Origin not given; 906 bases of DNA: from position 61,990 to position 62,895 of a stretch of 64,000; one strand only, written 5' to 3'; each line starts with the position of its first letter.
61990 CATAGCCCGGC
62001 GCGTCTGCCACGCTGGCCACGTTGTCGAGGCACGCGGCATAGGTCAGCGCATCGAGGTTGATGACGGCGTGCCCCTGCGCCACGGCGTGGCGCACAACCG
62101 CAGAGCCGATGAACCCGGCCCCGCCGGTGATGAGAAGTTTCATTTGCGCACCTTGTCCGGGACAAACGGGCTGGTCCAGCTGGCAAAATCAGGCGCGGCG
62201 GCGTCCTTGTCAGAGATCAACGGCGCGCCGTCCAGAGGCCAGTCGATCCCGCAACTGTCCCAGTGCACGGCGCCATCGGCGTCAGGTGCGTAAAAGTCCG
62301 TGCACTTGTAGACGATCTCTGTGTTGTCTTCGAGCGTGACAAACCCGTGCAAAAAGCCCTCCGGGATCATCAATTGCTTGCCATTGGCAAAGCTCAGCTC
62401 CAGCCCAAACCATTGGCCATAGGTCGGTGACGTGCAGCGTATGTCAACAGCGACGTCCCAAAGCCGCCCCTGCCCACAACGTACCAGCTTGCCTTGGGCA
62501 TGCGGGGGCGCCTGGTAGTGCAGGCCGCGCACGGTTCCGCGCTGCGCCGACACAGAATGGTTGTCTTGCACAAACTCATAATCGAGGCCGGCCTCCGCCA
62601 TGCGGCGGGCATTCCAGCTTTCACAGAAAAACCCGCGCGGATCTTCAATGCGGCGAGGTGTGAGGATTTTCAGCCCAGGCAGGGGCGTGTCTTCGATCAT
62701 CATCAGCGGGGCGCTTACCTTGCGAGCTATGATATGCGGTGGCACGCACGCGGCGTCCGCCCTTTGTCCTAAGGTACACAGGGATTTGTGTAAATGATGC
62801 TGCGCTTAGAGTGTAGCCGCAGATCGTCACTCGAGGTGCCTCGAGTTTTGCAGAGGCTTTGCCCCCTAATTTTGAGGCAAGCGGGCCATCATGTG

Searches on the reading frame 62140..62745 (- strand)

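Call 65: search_protein_families(library=pfam, proteins=[window:62140-62745:-], max_evalue=0.001)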
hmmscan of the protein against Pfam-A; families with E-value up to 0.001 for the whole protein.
window:62140-62745:- (201 aa): 1 family
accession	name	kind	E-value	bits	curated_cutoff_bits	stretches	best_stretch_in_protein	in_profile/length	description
PF00908.23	dTDP_sugar_isom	-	3.1e-66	222.7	27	1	20-188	2-167/168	dTDP-4-dehydrorhamnose 3,5-epimerase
